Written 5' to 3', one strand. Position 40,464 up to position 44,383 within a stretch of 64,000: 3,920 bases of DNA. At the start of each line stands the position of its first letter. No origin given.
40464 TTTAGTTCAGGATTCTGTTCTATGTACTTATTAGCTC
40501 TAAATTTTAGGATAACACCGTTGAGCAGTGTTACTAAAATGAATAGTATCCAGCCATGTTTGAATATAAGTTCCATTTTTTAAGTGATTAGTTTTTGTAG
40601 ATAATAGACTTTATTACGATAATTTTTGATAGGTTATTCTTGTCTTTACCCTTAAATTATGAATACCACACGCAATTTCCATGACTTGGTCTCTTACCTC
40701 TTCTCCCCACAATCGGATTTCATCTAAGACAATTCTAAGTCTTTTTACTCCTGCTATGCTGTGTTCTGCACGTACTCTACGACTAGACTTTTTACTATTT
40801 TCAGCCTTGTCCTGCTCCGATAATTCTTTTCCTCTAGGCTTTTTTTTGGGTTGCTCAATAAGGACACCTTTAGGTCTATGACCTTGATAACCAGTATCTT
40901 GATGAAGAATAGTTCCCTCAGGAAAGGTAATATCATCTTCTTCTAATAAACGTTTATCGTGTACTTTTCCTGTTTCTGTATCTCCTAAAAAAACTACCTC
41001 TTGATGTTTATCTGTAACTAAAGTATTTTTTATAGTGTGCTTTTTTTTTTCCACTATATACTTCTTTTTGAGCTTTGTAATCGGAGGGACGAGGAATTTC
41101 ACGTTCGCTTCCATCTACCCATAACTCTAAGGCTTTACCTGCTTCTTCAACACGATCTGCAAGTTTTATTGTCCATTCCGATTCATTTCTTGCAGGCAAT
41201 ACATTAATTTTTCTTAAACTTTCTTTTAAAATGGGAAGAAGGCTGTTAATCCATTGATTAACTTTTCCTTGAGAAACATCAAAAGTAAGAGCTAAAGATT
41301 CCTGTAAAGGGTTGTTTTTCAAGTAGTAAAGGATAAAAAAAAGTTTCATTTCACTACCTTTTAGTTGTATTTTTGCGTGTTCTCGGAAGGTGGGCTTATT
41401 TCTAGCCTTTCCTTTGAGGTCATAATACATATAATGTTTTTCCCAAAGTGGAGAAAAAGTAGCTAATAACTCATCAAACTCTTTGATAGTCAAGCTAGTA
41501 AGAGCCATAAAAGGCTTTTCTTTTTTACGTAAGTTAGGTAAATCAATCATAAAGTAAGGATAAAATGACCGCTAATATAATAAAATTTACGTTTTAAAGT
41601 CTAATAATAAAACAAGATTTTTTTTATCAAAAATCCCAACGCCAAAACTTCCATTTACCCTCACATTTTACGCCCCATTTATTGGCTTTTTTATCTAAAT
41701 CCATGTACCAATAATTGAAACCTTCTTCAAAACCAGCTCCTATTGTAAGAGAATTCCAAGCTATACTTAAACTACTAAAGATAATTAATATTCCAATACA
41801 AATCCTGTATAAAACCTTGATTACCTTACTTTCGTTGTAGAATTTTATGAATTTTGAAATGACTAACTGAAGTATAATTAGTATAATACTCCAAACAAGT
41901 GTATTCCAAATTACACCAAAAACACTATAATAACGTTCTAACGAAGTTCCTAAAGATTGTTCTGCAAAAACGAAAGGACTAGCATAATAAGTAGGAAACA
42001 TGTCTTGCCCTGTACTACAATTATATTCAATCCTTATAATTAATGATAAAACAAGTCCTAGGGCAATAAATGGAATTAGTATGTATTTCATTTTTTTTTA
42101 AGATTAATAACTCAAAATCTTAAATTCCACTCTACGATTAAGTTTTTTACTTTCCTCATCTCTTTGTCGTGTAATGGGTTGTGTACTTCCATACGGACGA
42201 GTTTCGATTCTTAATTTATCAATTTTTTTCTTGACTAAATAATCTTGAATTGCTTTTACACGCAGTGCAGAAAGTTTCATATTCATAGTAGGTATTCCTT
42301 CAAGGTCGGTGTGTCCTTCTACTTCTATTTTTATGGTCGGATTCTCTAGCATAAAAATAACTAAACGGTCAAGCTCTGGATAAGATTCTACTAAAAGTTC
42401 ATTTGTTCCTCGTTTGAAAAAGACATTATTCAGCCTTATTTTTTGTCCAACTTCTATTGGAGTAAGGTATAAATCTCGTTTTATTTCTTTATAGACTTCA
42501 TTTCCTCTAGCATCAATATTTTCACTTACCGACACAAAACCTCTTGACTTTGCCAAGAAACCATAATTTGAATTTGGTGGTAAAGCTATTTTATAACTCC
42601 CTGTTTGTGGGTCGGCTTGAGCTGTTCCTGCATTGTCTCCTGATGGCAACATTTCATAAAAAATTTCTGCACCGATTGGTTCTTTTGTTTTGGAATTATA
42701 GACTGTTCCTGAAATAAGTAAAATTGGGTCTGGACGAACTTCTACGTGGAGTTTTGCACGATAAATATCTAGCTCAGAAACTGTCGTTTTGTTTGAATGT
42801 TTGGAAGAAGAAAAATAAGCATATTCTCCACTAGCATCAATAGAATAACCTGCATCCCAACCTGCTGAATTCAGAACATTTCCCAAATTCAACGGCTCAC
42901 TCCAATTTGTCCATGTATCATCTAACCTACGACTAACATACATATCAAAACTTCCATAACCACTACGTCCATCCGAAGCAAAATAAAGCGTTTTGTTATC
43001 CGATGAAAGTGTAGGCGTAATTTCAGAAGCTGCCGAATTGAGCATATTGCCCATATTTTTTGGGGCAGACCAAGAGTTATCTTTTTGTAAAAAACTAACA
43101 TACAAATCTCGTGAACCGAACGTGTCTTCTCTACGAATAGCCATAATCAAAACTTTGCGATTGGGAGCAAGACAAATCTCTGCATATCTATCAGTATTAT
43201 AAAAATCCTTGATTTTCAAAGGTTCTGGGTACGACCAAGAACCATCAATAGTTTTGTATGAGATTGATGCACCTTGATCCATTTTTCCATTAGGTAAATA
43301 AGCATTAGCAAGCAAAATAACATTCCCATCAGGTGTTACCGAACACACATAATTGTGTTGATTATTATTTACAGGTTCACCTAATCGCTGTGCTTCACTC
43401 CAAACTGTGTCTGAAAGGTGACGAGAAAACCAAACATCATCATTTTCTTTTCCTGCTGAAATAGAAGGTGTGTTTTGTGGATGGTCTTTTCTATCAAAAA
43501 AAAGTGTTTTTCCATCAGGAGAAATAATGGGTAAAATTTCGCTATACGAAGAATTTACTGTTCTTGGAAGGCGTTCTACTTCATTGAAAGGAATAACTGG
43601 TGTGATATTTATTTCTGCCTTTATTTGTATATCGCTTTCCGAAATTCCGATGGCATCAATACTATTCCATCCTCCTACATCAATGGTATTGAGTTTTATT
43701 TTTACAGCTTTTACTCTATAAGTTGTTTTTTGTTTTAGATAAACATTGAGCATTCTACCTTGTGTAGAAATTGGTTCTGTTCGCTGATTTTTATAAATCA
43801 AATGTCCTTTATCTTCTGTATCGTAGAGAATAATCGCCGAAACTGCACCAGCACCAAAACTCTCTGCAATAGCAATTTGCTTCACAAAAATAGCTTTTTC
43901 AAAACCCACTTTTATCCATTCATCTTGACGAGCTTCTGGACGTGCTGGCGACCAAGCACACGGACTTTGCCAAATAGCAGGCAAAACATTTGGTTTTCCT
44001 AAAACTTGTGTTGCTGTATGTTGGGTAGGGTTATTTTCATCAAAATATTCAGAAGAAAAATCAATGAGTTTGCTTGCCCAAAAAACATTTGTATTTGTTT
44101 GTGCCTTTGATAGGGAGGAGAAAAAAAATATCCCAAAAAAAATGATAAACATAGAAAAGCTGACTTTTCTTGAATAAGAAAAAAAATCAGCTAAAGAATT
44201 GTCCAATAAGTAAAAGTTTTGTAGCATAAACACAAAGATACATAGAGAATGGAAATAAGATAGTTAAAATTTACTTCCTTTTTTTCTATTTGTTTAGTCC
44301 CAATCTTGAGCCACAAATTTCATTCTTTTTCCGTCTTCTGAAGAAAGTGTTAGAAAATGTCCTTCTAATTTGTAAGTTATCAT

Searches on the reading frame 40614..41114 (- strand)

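Call 5: search_protein_families(library=pfam, proteins=[window:40614-41114:-], max_evalue=0.01)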
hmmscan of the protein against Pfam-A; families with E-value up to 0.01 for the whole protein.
window:40614-41114:- (166 aa): 3 families
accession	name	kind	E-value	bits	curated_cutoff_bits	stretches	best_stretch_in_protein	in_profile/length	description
PF13359.12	DDE_Tnp_4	-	1.6e-15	57.5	24.8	1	17-153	19-158/158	DDE superfamily endonuclease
PF01609.27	DDE_Tnp_1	-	3.1e-07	30.8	23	1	16-128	24-176/200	Transposase DDE domain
PF21377.3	MurD_N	-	0.0066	16.9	24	0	29-68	15-53/76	MurD N-terminal domain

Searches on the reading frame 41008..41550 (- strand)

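Call 24: search_protein_families(library=pfam, proteins=[window:41008-41550:-], max_evalue=0.01)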
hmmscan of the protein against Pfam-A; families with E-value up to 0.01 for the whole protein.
window:41008-41550:- (180 aa): 1 family
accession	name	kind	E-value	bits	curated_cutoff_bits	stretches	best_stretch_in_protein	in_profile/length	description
PF13613.12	HTH_Tnp_4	-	1.4e-09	37.9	27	1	67-113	6-52/53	Helix-turn-helix of DDE superfamily endonuclease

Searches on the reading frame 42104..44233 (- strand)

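Call 34: search_protein_families(library=ncbifam, proteins=[window:42104-44233:-], max_evalue=0.001)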
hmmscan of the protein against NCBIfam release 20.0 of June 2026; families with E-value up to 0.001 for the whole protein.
window:42104-44233:- (709 aa): 32 families (the best 25 are shown)
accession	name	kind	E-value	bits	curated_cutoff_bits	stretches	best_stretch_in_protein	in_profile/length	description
NF053607.1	CHU_0125_OmpA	equivalog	1.4e-57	195.6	620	1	205-708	134-638/639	CHU_0125 family OmpA-like outer membrane integrity protein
NF052230.1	T9SS_PorE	exception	2.2e-54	184.9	600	1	225-688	154-601/648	PorE family type IX secretion system protein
NF053611.1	YiaD_Gzip_OmpA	equivalog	4.5e-24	85.3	175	1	602-706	102-206/206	YiaD family glycine zipper/OmpA-like lipoprotein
NF053613.1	OMP_toxin_LptF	equivalog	9.2e-19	68.1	400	1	572-706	112-245/256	lipotoxin F family OmpA-related lipoprotein LptF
TIGR03789.1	pdsO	hypoth_equivalog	7.2e-18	65.1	152.2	1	602-705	139-242/243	sortase-associated OmpA-like protein PdsO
TIGR02802.1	Pal_lipo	equivalog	1.4e-15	57.3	125.35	1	604-705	2-103/104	peptidoglycan-associated lipoprotein Pal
NF033763.1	exchanger_TraB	exception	7.8e-15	53.8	700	1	593-707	383-498/522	outer membrane exchange protein TraB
NF053612.1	anchor_PA1041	equivalog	6e-14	52.6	250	1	602-706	131-235/236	PA1041 family peptidoglycan-binding anchor lipoprotein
NF045787.1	OmpABordt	equivalog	3.1e-12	46.6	200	1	636-707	119-190/194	outer membrane protein OmpA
NF053585.1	OMP_LP_YfiB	equivalog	3.3e-12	46.6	128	1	602-703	56-157/163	outer membrane lipoprotein YfiB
TIGR03350.1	type_VI_ompA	equivalog_domain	1e-11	45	139.8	1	602-705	30-136/137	type VI secretion system protein TssL, long form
NF005382.1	PRK06925.1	equivalog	1.2e-10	42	264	1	602-706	115-223/225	flagellar motor protein MotS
NF006541.1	PRK09038.1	equivalog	1.2e-10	41.5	283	1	593-707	131-249/253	flagellar motor protein MotD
NF008067.1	PRK10802.1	equivalog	1.7e-10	41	261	1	600-702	65-167/171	peptidoglycan-associated lipoprotein Pal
NF006508.0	PRK08944.1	subfamily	2.2e-10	40.3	259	1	578-706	149-287/304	MotB family protein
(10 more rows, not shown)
